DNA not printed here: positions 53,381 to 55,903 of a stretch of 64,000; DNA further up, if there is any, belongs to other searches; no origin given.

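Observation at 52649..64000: Uncharacterised glycyl-radical-enzyme cluster: two GRE paralogs, one activase, two FAD oxidoreductases, an M14-like protein, a propeller protein and two AraC regulators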

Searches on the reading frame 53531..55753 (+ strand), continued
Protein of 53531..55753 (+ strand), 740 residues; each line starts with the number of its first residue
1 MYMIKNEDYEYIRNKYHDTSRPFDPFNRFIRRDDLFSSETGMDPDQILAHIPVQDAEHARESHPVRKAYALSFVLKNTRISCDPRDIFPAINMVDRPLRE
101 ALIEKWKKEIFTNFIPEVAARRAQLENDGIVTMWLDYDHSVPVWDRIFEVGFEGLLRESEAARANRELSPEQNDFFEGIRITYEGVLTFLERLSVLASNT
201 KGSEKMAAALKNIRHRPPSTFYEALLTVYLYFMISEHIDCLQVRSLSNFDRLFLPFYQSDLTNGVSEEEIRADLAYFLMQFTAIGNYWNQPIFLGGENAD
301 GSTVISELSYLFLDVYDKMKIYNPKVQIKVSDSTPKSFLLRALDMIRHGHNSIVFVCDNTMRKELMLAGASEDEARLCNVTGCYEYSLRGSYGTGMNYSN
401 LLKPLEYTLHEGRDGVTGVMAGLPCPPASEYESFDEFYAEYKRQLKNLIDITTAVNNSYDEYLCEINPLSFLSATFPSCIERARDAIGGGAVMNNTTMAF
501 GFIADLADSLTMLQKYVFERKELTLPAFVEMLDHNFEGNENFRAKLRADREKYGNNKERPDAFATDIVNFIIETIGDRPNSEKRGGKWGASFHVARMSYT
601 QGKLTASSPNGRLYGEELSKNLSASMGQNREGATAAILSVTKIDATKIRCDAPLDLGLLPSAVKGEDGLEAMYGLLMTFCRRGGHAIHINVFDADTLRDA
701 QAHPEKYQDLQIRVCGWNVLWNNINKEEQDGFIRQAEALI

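Call 35: search_solved_structures(query=window:53531-55753:+, max_evalue=1e-57, show_alignments=4)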
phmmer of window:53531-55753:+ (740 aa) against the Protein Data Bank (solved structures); distinct sequences matched with E-value up to 1e-57: 3.
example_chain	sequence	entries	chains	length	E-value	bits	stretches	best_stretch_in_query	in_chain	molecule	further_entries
6vxc_A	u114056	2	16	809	3.9e-70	240.4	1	216-737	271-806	Trans-4-hydroxy-L-proline dehydratase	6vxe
1r8w_A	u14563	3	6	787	2.8e-60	207.8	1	139-737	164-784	glycerol dehydratase | B12-independent glycerol dehydratase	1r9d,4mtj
2f3o_A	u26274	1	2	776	1.3e-58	202.3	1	98-736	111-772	pyruvate formate-lyase 2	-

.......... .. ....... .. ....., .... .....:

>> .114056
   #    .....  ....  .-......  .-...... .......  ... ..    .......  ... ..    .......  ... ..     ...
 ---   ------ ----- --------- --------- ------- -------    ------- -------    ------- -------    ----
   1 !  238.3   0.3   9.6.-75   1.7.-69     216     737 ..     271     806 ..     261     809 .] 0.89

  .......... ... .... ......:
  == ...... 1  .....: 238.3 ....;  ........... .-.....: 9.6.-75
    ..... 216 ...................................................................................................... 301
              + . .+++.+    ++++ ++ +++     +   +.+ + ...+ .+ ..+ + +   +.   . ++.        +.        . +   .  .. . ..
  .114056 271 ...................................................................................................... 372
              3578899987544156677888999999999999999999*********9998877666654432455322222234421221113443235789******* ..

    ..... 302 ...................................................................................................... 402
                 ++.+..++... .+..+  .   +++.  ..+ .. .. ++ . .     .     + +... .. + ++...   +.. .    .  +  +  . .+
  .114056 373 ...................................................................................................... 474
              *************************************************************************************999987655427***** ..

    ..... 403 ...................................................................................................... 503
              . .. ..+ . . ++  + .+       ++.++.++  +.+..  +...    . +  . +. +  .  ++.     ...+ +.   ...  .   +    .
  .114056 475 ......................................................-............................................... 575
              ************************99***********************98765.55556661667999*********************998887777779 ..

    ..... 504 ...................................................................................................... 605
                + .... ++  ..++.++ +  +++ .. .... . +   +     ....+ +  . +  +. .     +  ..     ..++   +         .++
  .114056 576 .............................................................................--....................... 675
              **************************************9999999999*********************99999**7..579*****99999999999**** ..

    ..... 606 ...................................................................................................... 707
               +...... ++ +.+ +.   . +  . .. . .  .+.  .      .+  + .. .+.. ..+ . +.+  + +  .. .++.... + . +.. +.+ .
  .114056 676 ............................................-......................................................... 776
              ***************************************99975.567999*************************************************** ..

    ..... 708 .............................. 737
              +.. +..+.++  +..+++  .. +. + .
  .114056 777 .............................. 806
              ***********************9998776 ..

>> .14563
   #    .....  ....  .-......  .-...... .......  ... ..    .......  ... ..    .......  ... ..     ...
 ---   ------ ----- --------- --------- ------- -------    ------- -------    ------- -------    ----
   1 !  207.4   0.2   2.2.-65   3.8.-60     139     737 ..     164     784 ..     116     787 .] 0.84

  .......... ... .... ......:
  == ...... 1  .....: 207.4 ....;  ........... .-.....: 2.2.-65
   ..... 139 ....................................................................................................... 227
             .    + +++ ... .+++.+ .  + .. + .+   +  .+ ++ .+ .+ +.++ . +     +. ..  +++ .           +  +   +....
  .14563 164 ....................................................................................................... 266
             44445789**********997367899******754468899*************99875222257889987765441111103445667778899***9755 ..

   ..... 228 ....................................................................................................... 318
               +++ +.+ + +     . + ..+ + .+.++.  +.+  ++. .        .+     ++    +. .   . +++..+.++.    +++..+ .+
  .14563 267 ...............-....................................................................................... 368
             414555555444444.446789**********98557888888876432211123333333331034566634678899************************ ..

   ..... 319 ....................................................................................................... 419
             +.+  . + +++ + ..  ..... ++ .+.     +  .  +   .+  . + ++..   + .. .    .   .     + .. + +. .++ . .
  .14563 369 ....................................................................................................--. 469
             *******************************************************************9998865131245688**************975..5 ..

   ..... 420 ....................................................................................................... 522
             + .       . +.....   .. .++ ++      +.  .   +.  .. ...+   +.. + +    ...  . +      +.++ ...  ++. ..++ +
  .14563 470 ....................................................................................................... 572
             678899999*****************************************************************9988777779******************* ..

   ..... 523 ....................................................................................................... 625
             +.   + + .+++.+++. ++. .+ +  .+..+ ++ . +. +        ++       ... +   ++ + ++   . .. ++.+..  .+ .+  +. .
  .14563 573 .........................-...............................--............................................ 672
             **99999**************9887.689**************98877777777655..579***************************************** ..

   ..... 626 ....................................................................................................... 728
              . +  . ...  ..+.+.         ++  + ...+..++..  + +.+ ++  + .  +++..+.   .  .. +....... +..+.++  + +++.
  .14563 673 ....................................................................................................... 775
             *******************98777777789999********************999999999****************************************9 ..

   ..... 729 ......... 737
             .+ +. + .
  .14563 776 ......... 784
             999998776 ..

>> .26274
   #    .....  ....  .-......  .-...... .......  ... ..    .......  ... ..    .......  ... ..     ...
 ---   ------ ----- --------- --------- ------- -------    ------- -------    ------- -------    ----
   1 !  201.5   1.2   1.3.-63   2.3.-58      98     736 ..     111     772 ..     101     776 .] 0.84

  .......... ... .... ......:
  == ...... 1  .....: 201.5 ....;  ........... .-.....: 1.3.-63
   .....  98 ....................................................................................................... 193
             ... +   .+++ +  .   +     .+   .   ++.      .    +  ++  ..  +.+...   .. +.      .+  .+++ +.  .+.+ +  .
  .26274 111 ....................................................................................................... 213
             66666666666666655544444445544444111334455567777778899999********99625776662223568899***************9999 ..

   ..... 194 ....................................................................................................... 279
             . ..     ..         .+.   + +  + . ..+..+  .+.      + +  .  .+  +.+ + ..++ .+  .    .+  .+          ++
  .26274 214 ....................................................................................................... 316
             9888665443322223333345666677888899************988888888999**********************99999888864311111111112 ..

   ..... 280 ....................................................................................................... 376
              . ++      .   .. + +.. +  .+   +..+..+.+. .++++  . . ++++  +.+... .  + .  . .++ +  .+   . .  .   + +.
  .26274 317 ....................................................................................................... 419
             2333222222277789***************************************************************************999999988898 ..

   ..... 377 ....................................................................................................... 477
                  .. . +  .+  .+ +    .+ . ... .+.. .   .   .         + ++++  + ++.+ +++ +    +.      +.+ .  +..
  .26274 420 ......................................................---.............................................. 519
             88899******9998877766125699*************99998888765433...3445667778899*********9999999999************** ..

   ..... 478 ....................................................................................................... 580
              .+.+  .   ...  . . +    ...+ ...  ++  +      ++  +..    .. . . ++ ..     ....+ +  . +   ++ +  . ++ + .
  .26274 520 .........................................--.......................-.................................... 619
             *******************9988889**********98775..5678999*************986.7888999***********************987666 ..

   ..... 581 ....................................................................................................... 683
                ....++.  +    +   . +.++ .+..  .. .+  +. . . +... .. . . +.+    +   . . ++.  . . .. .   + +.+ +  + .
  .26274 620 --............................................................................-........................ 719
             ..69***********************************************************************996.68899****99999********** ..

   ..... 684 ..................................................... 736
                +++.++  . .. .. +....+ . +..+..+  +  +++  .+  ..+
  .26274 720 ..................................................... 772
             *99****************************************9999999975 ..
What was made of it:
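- On Glycerol / propanediol dehydratase GREs: Asp447 aligns with Gly395 and Tyr640 with His593 (call 35).
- Tried and rejected: Only the HypD and GD alignments (call 35) were used.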

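Call 51: search_protein_families(library=pfam, proteins=[L061:4472-5986:+, L057:3490-5481:+, L057:10371-12389:+], max_evalue=5)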
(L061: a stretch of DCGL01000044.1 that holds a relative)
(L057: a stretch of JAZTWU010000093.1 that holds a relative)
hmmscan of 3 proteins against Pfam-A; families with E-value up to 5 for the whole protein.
L061:4472-5986:+ (504 aa): 0 families

L057:3490-5481:+ (663 aa): 2 families
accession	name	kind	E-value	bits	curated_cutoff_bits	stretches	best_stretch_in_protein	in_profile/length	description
PF00728.28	Glyco_hydro_20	-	3.4e-11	43.5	22.3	1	197-347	57-226/348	Glycosyl hydrolase family 20, catalytic domain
PF02838.20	Glyco_hydro_20b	-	0.087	14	26.1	1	74-110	72-108/124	Glycosyl hydrolase family 20, domain 2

L057:10371-12389:+ (672 aa): 0 families

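Call 56: search_protein_families(library=pfam, alignment_id=A4, max_evalue=0.00001)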
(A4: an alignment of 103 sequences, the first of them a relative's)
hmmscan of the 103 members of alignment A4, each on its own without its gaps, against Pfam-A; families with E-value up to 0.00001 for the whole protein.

A. member 1, L008:8229-9071:+ (281 aa): 1 family
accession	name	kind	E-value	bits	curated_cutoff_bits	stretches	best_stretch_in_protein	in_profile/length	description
PF08450.18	SGL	-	5.6e-50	170.7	26.3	1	11-250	1-245/246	SMP-30/Gluconolactonase/LRE-like region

B. families by the number of members that match (of 103 scanned): 53 families (the first 25 are shown)
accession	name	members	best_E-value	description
PF00892.27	EamA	18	1.3e-37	EamA-like transporter family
PF08450.18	SGL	17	5.5e-56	SMP-30/Gluconolactonase/LRE-like region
PF03629.24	SASA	10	7.7e-58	Carbohydrate esterase, sialic acid-specific acetylesterase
PF13472.12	Lipase_GDSL_2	7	1.2e-13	GDSL-like Lipase/Acylhydrolase family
PF03151.22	TPT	5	6.4e-08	Triose-phosphate Transporter family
PF02901.20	PFL-like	3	1.8e-72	Pyruvate formate lyase-like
PF00703.27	Glyco_hydro_2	3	2.8e-15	Glycosyl hydrolases family 2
PF01261.30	AP_endonuc_2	2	1.2e-28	Xylose isomerase-like TIM barrel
PF18565.7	Glyco_hydro2_C5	2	2.9e-22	Glycoside hydrolase family 2 C-terminal domain 5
PF02836.23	Glyco_hydro_2_C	2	2.1e-18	Glycosyl hydrolases family 2, TIM barrel domain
PF01368.27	DHH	2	6.5e-16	DHH family, N-terminal domain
PF01381.28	HTH_3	2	1.8e-12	Helix-turn-helix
PF16355.11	DUF4982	2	1.2e-10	Domain of unknown function (DUF4982)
PF02272.25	DHHA1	2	3.7e-10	DHHA1 domain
PF03088.22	Str_synth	2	1.7e-06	Strictosidine synthase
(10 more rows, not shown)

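Call 98: search_solved_structures(query=L010:12224-13069:+, max_evalue=0.00001)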
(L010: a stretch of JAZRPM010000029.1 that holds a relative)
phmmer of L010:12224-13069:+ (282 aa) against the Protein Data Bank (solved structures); distinct sequences matched with E-value up to 0.00001: 8.
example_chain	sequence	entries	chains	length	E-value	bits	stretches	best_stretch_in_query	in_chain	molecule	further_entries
3g4e_A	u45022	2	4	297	1.8e-27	100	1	4-279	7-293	Regucalcin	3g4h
4gnb_A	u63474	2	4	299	1.8e-27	100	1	4-279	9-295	Regucalcin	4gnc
4gn7_A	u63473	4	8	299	2.2e-24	89.8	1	8-252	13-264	Regucalcin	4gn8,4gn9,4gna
5d9b_A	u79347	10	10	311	1.2e-18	71.1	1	7-259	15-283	Luciferin regenerating enzyme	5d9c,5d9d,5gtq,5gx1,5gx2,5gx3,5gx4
2ghs_A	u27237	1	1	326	9.2e-16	61.6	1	4-276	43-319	AGR_C_1268p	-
7plb_A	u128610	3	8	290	4e-07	33.2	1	9-252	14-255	Smp-30/Cgr1 family protein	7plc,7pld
2dso_A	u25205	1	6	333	6.1e-07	32.6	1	116-219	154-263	Drp35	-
2dg0_A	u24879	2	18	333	9.2e-07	32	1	116-219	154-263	DrP35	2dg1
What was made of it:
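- SGL resembles regucalcin/SMP30, E=2e-27 (call 98).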

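Call 99: search_protein_families(library=ncbifam, proteins=[L010:12224-13069:+, L010:13078-14001:+, L069:6996-7691:+, L054:13115-13705:+], max_evalue=0.00001)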
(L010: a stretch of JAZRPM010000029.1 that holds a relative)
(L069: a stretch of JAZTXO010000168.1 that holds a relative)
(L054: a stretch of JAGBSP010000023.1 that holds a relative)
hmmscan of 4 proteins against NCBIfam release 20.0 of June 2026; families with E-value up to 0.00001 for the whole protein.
L010:12224-13069:+ (282 aa): 1 family
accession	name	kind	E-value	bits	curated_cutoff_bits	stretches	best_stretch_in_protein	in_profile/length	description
NF033206.1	ScyE_fam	subfamily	1.2e-06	28.4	80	1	97-160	257-318/333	ScyD/ScyE family protein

L010:13078-14001:+ (308 aa): 3 families
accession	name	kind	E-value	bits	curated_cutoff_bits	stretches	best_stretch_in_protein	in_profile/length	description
TIGR00950.1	2A78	equivalog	1.7e-21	76.8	230.2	1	24-296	1-264/264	carboxylate/amino acid/amine transporter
NF008432.0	PRK11272.1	equivalog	8.9e-18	64.5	270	1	14-301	12-288/294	drug/metabolite exporter YedA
NF050091.1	ArAmAcExpYddG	equivalog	3.9e-07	29.9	300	0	36-195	21-180/285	aromatic amino acid exporter YddG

L069:6996-7691:+ (232 aa): 0 families

L054:13115-13705:+ (197 aa): 0 families
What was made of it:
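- The EamA partner's best curated match is the carboxylate/amino acid/amine transporter model (call 99).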
